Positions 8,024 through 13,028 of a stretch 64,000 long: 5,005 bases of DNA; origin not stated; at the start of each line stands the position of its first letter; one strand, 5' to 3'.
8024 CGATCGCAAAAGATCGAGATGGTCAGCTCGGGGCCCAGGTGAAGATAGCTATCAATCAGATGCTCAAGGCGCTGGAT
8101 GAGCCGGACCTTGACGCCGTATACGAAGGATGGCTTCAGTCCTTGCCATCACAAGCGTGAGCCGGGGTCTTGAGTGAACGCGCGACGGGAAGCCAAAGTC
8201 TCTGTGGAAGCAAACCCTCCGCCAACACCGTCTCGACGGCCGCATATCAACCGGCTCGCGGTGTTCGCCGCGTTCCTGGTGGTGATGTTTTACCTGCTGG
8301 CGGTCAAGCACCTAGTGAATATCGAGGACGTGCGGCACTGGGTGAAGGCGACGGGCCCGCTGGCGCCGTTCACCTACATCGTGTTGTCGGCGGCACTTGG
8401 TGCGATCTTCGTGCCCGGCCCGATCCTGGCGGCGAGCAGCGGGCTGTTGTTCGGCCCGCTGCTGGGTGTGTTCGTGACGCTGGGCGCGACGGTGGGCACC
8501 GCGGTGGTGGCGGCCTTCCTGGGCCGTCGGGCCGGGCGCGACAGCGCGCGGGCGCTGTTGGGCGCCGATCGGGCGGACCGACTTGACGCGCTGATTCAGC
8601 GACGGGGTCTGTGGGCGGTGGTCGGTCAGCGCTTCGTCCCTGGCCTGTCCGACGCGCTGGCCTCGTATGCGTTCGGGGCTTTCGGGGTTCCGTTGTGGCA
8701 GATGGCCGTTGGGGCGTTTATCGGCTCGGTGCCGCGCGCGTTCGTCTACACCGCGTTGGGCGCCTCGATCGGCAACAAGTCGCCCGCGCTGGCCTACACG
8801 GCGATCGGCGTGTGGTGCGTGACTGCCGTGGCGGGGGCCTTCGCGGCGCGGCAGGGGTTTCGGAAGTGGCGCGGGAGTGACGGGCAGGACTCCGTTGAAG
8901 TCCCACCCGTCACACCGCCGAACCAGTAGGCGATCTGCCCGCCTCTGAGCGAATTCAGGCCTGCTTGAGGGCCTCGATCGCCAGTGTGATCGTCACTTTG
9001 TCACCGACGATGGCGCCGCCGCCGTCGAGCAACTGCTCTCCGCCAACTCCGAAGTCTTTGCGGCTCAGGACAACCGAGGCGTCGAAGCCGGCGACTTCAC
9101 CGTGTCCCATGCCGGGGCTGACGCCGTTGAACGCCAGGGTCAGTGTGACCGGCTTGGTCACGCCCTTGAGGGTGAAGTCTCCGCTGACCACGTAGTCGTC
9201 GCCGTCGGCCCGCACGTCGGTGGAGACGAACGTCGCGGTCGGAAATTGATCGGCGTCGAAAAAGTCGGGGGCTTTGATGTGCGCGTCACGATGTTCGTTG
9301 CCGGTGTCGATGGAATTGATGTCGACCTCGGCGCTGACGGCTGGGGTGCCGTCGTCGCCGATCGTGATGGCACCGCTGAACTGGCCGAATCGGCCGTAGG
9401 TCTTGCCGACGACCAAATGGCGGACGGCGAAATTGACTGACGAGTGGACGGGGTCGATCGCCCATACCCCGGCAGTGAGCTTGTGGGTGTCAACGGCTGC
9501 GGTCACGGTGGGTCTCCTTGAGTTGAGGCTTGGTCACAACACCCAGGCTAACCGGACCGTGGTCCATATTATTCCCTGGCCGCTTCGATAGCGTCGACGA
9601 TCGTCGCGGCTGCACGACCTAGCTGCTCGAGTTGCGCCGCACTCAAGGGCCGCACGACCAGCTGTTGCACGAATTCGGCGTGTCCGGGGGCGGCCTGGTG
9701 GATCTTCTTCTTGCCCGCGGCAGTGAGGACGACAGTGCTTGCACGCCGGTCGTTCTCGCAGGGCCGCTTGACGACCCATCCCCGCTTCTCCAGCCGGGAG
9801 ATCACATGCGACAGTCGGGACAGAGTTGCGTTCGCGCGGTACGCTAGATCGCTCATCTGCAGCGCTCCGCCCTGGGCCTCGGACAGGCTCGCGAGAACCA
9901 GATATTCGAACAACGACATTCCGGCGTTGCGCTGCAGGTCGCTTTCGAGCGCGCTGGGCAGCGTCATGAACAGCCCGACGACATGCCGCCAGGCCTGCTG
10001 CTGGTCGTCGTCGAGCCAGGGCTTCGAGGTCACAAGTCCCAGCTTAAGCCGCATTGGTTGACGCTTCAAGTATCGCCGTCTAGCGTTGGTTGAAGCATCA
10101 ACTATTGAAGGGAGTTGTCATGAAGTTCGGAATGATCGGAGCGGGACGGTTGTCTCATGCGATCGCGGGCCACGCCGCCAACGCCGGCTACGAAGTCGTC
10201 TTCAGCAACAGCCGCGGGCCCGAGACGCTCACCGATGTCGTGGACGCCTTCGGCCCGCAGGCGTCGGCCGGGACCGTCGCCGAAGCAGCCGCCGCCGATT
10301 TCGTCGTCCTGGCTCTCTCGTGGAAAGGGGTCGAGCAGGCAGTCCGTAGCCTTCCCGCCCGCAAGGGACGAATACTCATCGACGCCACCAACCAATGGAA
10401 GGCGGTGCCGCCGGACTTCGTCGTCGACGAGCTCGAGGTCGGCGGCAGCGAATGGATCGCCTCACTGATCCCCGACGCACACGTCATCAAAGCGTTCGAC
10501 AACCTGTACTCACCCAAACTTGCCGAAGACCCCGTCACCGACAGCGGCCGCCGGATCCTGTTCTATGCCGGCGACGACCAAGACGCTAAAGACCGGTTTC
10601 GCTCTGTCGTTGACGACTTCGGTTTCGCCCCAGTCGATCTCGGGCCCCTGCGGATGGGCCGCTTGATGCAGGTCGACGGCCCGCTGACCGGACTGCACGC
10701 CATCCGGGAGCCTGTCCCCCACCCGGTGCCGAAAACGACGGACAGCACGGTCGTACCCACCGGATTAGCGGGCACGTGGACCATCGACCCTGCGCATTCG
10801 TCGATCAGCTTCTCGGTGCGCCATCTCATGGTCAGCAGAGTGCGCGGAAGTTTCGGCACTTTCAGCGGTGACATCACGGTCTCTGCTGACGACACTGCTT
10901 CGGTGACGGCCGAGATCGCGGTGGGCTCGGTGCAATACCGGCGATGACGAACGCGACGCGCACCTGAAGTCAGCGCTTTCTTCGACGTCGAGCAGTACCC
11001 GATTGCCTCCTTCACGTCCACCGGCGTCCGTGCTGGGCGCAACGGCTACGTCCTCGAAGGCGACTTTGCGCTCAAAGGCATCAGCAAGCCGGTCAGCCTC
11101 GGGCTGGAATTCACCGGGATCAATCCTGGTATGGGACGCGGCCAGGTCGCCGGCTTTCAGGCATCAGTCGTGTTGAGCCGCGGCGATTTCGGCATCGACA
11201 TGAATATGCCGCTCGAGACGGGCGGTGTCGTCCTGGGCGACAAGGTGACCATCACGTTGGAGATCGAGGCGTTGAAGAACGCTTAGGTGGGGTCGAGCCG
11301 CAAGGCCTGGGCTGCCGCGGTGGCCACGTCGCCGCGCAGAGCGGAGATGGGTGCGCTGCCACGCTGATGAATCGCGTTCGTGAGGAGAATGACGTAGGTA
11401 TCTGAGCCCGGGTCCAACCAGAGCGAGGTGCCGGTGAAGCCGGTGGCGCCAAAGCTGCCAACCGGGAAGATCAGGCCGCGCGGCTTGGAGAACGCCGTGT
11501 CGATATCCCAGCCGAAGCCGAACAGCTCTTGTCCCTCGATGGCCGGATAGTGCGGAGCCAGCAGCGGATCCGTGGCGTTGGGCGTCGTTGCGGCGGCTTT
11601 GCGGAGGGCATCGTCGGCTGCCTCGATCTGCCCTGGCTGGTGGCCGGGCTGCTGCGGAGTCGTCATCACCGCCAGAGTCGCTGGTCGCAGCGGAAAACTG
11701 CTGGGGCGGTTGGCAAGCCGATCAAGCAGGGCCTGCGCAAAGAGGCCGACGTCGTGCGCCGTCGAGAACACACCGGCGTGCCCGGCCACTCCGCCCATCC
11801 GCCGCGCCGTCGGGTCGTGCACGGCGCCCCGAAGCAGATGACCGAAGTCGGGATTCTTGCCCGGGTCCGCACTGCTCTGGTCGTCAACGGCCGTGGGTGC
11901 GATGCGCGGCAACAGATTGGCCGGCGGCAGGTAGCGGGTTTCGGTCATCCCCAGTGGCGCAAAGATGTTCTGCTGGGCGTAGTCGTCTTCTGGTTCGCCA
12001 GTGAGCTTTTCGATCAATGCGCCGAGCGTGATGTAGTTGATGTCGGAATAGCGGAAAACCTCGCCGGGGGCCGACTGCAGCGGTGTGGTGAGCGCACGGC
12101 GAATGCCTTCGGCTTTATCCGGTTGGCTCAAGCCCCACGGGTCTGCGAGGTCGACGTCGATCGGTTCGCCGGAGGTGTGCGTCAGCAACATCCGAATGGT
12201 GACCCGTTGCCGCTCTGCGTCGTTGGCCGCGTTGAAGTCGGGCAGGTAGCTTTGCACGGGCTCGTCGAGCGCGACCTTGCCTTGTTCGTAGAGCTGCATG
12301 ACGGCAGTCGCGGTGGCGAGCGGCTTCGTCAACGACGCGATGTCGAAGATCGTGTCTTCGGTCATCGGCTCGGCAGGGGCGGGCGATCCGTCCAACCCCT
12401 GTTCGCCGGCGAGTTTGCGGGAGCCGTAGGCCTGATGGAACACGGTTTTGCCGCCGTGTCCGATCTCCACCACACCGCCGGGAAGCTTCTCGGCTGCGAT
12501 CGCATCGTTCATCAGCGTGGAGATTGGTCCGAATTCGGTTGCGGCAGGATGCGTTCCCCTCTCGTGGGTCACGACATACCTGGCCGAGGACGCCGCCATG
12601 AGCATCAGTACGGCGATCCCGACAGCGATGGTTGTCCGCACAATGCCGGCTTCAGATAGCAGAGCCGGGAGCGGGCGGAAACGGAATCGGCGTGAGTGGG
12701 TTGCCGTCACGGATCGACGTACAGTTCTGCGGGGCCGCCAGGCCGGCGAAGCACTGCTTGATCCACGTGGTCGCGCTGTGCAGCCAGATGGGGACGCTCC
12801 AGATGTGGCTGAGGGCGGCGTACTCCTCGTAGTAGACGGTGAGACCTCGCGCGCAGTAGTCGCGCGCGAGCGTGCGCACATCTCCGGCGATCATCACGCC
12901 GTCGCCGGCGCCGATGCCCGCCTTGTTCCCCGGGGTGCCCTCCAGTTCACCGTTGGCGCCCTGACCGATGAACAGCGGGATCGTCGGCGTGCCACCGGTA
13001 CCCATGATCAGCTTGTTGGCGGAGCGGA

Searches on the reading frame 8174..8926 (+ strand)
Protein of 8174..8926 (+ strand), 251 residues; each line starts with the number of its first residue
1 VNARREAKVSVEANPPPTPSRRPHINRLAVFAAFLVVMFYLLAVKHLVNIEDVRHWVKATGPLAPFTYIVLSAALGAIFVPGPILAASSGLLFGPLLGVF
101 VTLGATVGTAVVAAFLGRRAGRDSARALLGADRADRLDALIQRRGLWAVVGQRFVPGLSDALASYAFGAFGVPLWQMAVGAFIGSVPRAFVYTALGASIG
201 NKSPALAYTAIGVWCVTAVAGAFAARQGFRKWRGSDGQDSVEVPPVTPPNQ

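Call 13: search_protein_families(library=pfam, proteins=[window:8174-8926:+], max_evalue=0.001)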
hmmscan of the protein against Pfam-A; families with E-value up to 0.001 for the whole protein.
window:8174-8926:+ (251 aa): 1 family
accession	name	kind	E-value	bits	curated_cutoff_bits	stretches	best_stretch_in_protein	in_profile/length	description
PF09335.16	VTT_dom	-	4.6e-20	72.8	33.9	1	80-197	1-122/123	VTT domain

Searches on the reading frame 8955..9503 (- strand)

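Call 13: search_protein_families(library=pfam, proteins=[window:8955-9503:-], max_evalue=0.001)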
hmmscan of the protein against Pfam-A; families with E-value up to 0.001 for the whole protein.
window:8955-9503:- (182 aa): 1 family
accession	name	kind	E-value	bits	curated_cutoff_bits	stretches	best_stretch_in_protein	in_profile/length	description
PF04264.18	YceI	-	2.8e-49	167.8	23.7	1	14-178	1-150/150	YceI-like domain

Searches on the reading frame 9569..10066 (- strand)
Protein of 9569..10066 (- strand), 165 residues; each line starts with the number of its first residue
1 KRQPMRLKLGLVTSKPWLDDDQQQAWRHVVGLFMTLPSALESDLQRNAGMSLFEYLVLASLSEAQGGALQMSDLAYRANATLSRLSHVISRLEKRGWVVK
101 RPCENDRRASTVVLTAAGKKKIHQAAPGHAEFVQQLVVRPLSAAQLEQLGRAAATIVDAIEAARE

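Call 13: search_protein_families(library=pfam, proteins=[window:9569-10066:-], max_evalue=0.001)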
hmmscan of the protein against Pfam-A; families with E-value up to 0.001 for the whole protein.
window:9569-10066:- (165 aa): 4 families
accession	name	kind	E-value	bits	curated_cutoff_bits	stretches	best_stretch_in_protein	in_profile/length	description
PF01047.28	MarR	-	1.7e-09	37.9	24.6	1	54-109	5-58/59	MarR family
PF12802.13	MarR_2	-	2.1e-09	37.9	27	1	49-109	2-61/61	MarR family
PF22381.2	Staph_reg_Sar_Rot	-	6.1e-06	26.7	27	1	44-124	6-84/85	Transcriptional regulator SarA/Rot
PF13463.12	HTH_27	-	6.3e-06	26.8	22.2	1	56-118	7-68/68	Winged helix DNA-binding domain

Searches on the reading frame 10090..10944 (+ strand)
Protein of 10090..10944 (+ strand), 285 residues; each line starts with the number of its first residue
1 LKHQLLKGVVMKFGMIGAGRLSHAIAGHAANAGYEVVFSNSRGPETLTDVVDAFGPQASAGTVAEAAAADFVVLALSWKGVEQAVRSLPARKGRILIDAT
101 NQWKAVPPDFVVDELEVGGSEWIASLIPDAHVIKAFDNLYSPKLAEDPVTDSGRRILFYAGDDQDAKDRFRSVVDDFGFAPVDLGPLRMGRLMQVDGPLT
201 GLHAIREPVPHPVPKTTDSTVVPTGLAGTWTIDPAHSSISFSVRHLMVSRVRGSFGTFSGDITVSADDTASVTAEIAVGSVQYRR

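Call 13: search_protein_families(library=pfam, proteins=[window:10090-10944:+], max_evalue=0.001)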
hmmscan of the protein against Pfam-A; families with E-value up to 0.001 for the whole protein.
window:10090-10944:+ (285 aa): 3 families
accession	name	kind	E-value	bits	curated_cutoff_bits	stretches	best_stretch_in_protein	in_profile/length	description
PF03807.23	F420_oxidored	-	2.4e-18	66.9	21.6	1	12-101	1-93/94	NADP oxidoreductase coenzyme F420-dependent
PF04264.18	YceI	-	1.7e-12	48.4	23.7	1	230-282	1-55/150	YceI-like domain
PF03446.21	NAD_binding_2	-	0.00022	21.7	21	1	12-102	1-95/161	NAD binding domain of 6-phosphogluconate dehydrogenase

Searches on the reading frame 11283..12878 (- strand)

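Call 13: search_protein_families(library=pfam, proteins=[window:11283-12878:-], max_evalue=0.001)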
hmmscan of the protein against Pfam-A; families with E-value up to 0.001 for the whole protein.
window:11283-12878:- (531 aa): 1 family
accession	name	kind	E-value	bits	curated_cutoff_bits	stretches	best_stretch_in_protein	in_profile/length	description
PF00144.29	Beta-lactamase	-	4.9e-61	207.2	27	1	126-504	8-312/329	Beta-lactamase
